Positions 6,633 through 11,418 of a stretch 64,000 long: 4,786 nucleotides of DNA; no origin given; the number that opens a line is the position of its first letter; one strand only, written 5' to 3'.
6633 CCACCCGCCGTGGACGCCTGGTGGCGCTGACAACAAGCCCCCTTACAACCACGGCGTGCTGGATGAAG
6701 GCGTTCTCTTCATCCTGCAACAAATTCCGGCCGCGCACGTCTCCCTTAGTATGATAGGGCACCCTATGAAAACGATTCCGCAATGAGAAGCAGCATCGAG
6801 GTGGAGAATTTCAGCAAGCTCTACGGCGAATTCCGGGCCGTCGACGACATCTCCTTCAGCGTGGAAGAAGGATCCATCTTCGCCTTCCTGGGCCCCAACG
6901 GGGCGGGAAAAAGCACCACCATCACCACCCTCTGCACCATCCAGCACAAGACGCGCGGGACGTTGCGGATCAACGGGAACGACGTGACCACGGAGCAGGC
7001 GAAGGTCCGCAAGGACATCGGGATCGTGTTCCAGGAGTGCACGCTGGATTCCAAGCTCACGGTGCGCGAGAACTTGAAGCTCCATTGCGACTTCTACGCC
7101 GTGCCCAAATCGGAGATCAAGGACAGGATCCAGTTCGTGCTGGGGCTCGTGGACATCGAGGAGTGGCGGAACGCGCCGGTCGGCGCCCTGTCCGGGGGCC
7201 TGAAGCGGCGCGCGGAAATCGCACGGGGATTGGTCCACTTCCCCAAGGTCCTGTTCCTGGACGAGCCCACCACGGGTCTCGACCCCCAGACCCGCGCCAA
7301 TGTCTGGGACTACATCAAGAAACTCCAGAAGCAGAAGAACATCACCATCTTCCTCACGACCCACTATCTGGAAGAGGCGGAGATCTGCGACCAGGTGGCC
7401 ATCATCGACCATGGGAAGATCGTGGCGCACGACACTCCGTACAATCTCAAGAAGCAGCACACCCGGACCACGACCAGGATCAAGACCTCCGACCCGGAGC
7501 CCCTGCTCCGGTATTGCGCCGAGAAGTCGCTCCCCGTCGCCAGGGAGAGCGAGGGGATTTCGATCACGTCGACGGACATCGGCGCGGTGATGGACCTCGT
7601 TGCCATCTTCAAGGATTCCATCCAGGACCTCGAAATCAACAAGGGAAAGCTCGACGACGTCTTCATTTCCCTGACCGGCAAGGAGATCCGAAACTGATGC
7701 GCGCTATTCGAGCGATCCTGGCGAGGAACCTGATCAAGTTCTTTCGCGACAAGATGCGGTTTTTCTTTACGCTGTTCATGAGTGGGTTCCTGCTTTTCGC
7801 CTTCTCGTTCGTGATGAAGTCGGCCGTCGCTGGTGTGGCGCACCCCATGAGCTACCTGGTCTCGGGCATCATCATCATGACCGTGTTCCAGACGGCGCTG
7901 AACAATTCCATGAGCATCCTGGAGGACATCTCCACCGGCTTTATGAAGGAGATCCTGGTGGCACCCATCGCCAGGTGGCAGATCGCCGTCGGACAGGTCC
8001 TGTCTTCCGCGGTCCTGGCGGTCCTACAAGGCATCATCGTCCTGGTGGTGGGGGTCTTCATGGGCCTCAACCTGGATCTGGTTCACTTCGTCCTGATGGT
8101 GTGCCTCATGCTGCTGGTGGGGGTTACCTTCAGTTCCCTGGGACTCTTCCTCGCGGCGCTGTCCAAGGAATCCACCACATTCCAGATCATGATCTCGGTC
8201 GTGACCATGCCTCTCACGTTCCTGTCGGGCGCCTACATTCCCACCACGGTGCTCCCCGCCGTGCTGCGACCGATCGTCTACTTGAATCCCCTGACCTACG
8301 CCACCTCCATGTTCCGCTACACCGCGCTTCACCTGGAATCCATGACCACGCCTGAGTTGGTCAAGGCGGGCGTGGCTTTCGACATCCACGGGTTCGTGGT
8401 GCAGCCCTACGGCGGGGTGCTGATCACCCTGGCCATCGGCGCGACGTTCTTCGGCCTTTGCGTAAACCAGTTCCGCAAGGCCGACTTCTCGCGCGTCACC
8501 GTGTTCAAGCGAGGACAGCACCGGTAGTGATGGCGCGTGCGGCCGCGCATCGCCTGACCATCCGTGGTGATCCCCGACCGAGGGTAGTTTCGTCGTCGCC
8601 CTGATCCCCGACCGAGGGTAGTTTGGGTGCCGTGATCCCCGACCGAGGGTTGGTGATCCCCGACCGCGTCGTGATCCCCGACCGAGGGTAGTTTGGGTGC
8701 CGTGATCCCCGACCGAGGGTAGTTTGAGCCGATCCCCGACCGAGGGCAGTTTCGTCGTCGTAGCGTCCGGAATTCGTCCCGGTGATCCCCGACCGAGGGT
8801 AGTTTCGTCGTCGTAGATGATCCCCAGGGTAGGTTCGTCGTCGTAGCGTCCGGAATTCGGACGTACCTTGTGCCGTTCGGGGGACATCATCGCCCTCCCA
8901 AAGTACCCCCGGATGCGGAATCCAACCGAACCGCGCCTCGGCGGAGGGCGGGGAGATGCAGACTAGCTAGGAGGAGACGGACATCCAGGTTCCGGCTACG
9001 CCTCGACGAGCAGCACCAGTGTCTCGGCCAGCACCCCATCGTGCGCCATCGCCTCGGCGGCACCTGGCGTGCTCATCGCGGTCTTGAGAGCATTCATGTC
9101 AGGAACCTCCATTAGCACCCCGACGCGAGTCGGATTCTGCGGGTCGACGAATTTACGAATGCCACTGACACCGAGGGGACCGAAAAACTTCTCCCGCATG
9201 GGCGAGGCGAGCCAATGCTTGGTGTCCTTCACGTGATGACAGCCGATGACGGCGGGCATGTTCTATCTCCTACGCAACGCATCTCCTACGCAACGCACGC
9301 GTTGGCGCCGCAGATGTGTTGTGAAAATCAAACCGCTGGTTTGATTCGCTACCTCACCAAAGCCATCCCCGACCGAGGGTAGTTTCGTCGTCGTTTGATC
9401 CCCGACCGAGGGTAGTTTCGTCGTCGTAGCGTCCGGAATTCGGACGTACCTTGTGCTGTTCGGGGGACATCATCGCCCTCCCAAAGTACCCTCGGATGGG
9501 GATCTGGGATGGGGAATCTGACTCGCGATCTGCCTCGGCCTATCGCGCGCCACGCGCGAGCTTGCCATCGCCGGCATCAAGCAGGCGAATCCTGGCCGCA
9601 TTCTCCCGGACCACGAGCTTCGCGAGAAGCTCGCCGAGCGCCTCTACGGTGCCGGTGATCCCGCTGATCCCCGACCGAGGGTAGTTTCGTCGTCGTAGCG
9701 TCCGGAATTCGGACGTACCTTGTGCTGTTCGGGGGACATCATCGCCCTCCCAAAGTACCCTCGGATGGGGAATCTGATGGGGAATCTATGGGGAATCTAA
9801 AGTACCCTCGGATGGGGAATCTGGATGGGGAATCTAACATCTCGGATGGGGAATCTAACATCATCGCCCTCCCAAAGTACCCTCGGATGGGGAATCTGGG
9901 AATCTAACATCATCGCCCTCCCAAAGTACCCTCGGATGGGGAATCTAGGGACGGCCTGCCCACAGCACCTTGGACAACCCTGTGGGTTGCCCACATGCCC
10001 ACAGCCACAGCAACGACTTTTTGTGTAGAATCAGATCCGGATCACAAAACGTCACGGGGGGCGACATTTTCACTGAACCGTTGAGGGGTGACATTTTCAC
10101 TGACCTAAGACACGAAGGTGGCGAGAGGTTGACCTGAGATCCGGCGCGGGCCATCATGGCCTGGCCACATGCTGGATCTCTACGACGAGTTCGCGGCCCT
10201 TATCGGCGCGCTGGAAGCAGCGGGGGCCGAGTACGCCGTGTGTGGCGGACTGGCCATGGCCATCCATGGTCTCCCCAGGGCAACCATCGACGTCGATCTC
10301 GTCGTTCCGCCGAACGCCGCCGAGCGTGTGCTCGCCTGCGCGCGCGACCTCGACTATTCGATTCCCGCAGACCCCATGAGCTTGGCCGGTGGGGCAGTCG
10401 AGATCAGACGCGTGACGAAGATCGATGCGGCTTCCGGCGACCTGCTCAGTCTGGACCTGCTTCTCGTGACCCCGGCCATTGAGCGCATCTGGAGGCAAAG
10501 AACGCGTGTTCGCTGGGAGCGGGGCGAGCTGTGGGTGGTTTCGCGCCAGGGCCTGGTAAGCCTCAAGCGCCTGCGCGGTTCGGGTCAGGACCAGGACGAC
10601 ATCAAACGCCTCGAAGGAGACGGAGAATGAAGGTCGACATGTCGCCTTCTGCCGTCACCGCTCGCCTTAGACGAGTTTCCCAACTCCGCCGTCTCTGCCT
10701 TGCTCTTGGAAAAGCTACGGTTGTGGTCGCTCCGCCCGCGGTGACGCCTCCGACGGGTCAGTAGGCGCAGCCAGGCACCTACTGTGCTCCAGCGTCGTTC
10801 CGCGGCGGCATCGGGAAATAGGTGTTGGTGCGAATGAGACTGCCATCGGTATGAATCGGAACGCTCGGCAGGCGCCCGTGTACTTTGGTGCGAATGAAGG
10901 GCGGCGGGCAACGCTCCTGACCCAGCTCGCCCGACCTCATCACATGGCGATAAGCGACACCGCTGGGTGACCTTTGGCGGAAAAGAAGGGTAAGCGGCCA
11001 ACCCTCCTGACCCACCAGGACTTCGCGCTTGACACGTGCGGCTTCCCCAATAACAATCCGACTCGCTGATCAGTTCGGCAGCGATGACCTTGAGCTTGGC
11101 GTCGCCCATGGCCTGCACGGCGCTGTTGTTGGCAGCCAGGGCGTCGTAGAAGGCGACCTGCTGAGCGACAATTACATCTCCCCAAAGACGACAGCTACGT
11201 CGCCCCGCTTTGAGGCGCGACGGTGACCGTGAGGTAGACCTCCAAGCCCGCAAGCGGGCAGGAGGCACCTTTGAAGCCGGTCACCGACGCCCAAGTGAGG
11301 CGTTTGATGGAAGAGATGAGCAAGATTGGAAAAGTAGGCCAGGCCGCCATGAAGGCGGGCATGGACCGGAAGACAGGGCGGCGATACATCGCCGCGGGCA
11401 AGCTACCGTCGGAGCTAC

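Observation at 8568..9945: Nested MITE-like elements with polarised 'stutter' arrays of their terminal repeats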

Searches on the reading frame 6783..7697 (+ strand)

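Call 50: search_protein_families(library=pfam, proteins=[window:6783-7697:+], max_evalue=0.001)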
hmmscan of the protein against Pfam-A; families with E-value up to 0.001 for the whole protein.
window:6783-7697:+ (304 aa): 5 families
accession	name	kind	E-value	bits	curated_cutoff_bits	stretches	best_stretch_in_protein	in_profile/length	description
PF00005.33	ABC_tran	-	5.6e-34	118.1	25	1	21-164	2-137/137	ABC transporter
PF13304.12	AAA_21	-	3.3e-09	37.7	27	1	153-194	255-298/304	AAA domain, putative AbiEii toxin, Type IV TA system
PF13175.12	AAA_15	-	1.6e-06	28.4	32.1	0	155-194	330-369/374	AAA ATPase domain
PF02463.25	SMC_N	-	1.4e-05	25.1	40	0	157-207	162-213/220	RecF/RecN/SMC N terminal domain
PF13476.12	AAA_23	-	0.00011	23.3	27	1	5-56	2-45/201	AAA domain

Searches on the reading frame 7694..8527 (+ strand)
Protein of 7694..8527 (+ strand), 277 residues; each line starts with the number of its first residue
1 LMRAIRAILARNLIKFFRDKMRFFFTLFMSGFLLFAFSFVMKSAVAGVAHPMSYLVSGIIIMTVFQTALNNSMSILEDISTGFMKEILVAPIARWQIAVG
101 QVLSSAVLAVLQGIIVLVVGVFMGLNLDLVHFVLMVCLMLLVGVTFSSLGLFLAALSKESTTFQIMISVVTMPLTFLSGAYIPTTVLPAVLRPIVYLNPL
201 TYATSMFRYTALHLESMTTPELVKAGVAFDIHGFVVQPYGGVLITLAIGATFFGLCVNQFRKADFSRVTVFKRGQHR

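Call 50: search_protein_families(library=pfam, proteins=[window:7694-8527:+], max_evalue=0.001)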
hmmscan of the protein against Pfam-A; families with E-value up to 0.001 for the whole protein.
window:7694-8527:+ (277 aa): 3 families
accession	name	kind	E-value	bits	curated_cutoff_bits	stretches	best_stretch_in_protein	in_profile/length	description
PF01061.29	ABC2_membrane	-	3.1e-33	115.5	26.9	1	4-210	2-209/211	ABC-2 type transporter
PF12698.13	ABC2_membrane_3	-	2.8e-16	60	31.6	1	53-239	162-327/347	ABC-2 family transporter protein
PF12679.13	ABC2_membrane_2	-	1.4e-05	24.9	27.2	1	75-264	90-282/283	ABC-2 family transporter protein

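Call 61: find_encoding_contigs(protein=window:7694-8527:+, flank=4000, max_places=6)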
Protein window:7694-8527:+ (277 aa): no gene with exactly this product is on record in the collection.

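Call 63: find_homologous_proteins(query=window:7694-8527:+, max_evalue=1e-40)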
Query window:7694-8527:+ (277 aa): 839 proteins with E <= 1e-40 among 8000 candidates; the best 120 are listed.
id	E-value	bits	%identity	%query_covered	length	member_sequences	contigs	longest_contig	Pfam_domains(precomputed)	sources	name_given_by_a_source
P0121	1.1e-160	551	96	100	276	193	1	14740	PF12679.14,PF01061.30,PF12698.14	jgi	jgi:ABC-2 type transport system permease protein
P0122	6.1e-149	513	89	100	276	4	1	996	PF01061.30,PF12698.14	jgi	jgi:ABC-2 type transport system permease protein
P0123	7.8e-148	509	91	100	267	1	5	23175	PF01061.30,PF12698.14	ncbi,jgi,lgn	ncbi:MAG: ABC transporter permease [Polyangia bacterium]|jgi:ABC-2 type transport system permease pr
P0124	1.1e-146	505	88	100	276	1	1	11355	PF01061.30,PF12698.14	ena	-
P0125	4.3e-143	494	85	100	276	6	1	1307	PF12679.14,PF01061.30,PF12698.14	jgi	-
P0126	7.8e-143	493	84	100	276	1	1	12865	PF12679.14,PF01061.30,PF12698.14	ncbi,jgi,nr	ncbi:MAG TPA: ABC transporter permease [Fibrobacteria bacterium]|nr:ABC transporter permease [Fibrob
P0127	3.0e-142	491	84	99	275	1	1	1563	PF01061.30,PF12698.14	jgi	jgi:ABC-2 type transport system permease protein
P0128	3.9e-142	490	83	100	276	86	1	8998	PF01061.30,PF12698.14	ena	-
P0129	9.4e-142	489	83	99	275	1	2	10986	PF01061.30,PF12698.14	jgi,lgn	jgi:ABC-2 type transport system permease protein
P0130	6.3e-141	487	82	100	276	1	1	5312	PF12679.14,PF01061.30,PF12698.14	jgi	jgi:ABC-2 type transport system permease protein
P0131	1.5e-139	482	82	100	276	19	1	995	PF01061.30,PF12698.14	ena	-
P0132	3.9e-139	481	82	100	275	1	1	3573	PF01061.30,PF12698.14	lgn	-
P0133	5.6e-139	480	81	100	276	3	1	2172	PF01061.30,PF12698.14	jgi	jgi:ABC-2 type transport system permease protein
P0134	6.3e-139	480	82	100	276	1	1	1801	PF12679.14,PF01061.30,PF12698.14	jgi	jgi:ABC-2 type transport system permease protein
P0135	2.5e-138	478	81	100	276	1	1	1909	PF12679.14,PF01061.30,PF12698.14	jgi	jgi:ABC-2 type transport system permease protein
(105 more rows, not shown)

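Call 64: find_encoding_contigs(protein=P0121, flank=5000, max_places=5)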
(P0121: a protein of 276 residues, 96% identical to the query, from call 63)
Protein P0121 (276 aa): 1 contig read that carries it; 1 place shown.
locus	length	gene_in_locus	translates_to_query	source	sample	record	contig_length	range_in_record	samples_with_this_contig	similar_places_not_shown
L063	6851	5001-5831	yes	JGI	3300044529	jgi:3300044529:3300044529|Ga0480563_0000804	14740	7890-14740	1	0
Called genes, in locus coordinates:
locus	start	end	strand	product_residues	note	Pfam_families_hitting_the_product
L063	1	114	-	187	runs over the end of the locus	PF01066:CDP-OH_P_transf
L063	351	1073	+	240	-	PF05988:DUF899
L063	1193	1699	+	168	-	PF00583:Acetyltransf_1, PF13673:Acetyltransf_10, PF13508:Acetyltransf_7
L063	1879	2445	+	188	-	PF00027:cNMP_binding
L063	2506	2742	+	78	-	PF12838:Fer4_7 (faint), PF00037:Fer4 (faint), PF13237:Fer4_10 (weak), PF13187:Fer4_9 (faint)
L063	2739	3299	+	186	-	PF14358:DUF4405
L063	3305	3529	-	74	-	-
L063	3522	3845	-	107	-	-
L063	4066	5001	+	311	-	PF02463:SMC_N (faint), PF13175:AAA_15 (faint), PF00005:ABC_tran, PF13304:AAA_21 (weak)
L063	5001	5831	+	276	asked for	PF01061:ABC2_membrane, PF12698:ABC2_membrane_3, PF12679:ABC2_membrane_2 (weak)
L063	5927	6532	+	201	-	-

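Call 65: find_encoding_contigs(protein=P0123, flank=5000, max_places=5)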
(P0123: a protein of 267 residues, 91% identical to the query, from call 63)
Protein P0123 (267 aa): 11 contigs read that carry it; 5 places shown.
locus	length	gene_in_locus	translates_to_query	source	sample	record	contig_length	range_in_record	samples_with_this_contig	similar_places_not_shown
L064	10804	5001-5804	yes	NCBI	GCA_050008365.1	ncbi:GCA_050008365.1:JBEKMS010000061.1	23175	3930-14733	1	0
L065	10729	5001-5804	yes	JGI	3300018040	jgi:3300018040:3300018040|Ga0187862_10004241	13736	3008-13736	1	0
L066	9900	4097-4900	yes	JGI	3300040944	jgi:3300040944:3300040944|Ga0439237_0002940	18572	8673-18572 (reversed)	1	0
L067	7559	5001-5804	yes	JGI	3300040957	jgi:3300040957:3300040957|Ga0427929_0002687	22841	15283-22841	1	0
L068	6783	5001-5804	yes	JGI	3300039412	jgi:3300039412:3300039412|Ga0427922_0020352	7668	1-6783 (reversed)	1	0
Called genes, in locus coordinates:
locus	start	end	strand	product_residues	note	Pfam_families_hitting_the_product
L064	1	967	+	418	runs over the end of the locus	PF00009:GTP_EFTU, PF01926:MMR_HSR1 (faint), PF22594:GTP-eEF1A_C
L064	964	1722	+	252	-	PF00590:TP_methylase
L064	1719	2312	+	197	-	PF13241:NAD_binding_7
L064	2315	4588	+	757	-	PF03460:NIR_SIR_ferr, PF01077:NIR_SIR, PF03460:NIR_SIR_ferr, PF01206:TusA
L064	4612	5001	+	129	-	-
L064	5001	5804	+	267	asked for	PF01061:ABC2_membrane, PF12698:ABC2_membrane_3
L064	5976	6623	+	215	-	PF04978:MST (weak), PF12867:DinB_2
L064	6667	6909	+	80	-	PF18993:Rv0078B (weak)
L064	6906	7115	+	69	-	-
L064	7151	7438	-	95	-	-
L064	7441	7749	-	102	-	-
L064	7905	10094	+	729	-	PF00141:peroxidase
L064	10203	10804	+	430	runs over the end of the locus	PF01053:Cys_Met_Meta_PP, PF00155:Aminotran_1_2, PF00266:Aminotran_5 (faint), PF01041:DegT_DnrJ_EryC1, PF01212:Beta_elim_lyase (weak)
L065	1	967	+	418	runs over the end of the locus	PF00009:GTP_EFTU, PF01926:MMR_HSR1 (faint), PF22594:GTP-eEF1A_C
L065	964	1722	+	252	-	PF00590:TP_methylase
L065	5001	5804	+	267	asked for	PF01061:ABC2_membrane, PF12698:ABC2_membrane_3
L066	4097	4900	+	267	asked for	PF01061:ABC2_membrane, PF12698:ABC2_membrane_3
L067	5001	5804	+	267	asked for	PF01061:ABC2_membrane, PF12698:ABC2_membrane_3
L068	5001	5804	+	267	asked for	PF01061:ABC2_membrane, PF12698:ABC2_membrane_3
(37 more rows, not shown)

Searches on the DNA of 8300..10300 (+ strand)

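Call 8: search_rna_families(source=window, start=8300, end=10300, threshold=evalue, max_evalue=1)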
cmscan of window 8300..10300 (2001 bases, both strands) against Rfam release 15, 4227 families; matches with E-value up to 1: 0.
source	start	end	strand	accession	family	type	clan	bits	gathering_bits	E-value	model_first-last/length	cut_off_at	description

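Call 11: search_dna_similar(query=window:9660-9780:+, collection=plasmids, mode=distant, max_evalue=0.001)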
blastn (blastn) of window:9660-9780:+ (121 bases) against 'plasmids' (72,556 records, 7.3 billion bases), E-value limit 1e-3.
No match.

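Call 12: search_dna_similar(query=window:9660-9780:+, collection=phages, mode=distant, max_evalue=0.001)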
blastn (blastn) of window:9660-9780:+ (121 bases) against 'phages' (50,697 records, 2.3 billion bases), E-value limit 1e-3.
No match.

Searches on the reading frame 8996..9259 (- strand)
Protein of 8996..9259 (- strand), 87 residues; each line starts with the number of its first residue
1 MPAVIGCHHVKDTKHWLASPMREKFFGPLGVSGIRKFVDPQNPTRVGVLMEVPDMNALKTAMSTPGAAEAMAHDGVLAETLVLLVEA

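Call 23: search_protein_families(library=pfam, proteins=[window:8999-9259:-], max_evalue=0.1)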
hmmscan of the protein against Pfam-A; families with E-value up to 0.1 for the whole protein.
seq(87 aa): 0 families

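Call 24: search_protein_families(library=ncbifam, proteins=[window:8999-9259:-], max_evalue=0.1)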
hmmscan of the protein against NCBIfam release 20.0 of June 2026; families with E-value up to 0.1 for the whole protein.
seq(87 aa): 0 families

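Call 31: find_encoding_contigs(protein=window:8996-9259:-, flank=3000, max_places=6)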
Protein window:8996-9259:- (87 aa): no gene with exactly this product is on record in the collection.

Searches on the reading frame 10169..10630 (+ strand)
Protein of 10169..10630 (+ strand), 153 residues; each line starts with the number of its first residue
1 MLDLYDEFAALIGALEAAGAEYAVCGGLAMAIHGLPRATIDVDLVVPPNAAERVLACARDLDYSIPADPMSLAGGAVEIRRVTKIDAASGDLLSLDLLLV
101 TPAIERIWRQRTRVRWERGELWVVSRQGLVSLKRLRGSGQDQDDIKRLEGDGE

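Call 23: search_protein_families(library=pfam, proteins=[window:10169-10627:+], max_evalue=0.1)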
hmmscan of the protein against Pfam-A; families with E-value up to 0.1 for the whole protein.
seq(153 aa): 3 families
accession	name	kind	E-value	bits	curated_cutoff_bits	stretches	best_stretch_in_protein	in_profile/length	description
PF14907.12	NTP_transf_5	-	0.0074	16.3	31.2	1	4-68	56-123/249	Uncharacterised nucleotidyltransferase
PF08843.17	AbiEii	-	0.013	15.9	22.5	1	18-52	11-50/238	Nucleotidyl transferase AbiEii toxin, Type IV TA system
PF19502.5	DUF6036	-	0.021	15.1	23.6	1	20-146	20-116/164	Nucleotidyltransferase of unknown function (DUF6036)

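Call 62: find_encoding_contigs(protein=window:10169-10630:+, flank=4000, max_places=6)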
Protein window:10169-10630:+ (153 aa): no gene with exactly this product is on record in the collection.

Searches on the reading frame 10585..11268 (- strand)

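Call 50: search_protein_families(library=pfam, proteins=[window:10585-11268:-], max_evalue=0.001)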
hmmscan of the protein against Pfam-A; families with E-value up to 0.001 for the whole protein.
window:10585-11268:- (227 aa): 1 family
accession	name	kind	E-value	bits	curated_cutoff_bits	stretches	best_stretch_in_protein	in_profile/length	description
PF11867.13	T1RH-like_C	-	8.4e-07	29.1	26.8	1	36-67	242-273/329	Type I restriction enzyme HindI endonuclease subunit-like, C-terminal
